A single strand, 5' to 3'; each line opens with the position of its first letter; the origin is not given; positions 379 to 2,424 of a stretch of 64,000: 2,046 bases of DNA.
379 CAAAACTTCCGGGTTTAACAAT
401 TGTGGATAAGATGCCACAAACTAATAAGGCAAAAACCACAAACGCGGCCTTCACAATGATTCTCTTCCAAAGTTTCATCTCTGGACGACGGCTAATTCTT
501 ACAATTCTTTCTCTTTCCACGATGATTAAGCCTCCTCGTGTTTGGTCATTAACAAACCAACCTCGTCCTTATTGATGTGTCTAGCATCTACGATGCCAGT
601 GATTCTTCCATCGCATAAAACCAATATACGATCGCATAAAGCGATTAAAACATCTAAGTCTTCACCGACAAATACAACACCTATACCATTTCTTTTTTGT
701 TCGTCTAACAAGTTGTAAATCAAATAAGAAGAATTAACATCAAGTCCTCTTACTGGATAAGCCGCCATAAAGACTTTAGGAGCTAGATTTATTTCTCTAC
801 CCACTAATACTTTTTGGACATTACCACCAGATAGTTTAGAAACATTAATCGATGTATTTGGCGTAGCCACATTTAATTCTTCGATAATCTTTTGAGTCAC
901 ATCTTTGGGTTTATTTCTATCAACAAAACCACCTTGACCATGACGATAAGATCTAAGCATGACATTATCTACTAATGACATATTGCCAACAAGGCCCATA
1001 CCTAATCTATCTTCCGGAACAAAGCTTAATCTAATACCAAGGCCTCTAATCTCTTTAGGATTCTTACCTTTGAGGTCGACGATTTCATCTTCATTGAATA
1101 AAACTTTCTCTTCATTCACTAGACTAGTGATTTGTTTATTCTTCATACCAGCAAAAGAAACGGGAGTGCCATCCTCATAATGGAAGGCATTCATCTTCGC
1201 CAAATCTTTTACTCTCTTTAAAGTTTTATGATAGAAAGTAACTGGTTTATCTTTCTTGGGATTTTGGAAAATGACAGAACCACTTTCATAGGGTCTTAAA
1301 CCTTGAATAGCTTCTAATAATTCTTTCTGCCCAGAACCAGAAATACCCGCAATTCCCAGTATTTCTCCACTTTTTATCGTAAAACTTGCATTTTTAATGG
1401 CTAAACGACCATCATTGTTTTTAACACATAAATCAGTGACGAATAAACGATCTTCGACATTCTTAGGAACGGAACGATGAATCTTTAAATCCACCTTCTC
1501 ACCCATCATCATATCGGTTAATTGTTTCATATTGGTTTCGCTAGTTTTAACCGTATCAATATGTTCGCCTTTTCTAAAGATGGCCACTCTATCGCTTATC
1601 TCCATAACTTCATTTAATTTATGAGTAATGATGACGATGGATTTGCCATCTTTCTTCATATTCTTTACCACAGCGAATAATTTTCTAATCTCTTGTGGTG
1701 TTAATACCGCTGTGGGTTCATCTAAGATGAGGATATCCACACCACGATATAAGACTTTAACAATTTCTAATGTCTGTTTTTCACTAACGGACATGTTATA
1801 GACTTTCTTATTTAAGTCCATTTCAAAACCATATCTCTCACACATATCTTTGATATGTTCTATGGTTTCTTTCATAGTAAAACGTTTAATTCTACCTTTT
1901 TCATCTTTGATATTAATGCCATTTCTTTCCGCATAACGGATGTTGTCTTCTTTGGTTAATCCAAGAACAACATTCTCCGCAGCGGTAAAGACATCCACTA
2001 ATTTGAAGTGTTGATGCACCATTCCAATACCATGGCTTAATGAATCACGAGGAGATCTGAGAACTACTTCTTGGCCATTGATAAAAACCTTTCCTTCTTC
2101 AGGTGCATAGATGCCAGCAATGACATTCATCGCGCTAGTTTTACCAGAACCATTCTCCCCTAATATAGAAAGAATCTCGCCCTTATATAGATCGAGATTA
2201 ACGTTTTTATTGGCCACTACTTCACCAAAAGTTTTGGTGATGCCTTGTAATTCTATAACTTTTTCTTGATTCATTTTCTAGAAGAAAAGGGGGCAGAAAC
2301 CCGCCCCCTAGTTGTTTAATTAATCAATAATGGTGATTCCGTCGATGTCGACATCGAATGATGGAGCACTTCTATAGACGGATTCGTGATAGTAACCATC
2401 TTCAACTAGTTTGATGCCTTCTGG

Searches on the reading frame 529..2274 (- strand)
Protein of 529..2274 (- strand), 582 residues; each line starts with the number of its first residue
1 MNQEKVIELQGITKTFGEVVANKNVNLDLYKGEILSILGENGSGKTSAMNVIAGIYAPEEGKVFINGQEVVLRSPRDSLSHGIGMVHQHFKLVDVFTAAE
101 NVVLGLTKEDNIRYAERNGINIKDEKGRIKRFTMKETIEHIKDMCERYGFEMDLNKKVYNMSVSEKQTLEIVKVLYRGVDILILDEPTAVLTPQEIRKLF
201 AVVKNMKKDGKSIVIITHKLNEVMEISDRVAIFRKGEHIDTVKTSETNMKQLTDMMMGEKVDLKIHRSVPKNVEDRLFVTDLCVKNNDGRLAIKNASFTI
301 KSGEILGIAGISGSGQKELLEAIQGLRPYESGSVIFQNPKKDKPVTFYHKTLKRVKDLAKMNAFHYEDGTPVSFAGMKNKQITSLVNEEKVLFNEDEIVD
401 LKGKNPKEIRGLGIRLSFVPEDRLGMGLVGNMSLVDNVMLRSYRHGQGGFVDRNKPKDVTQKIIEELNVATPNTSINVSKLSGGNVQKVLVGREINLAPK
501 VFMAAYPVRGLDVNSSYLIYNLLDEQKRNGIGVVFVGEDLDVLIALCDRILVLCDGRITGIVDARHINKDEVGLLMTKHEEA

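Call 61: search_protein_families(library=pfam, proteins=[window:529-2274:-], max_evalue=0.001)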
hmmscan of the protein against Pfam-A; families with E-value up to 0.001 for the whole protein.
window:529-2274:- (582 aa): 3 families
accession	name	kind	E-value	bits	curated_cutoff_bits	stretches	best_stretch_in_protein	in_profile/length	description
PF00005.33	ABC_tran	-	5.8e-42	144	25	2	23-189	2-137/137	ABC transporter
PF13304.12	AAA_21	-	0.00012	22.7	27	0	159-220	236-300/304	AAA domain, putative AbiEii toxin, Type IV TA system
PF02463.25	SMC_N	-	0.00062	19.7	40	0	32-234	24-213/220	RecF/RecN/SMC N terminal domain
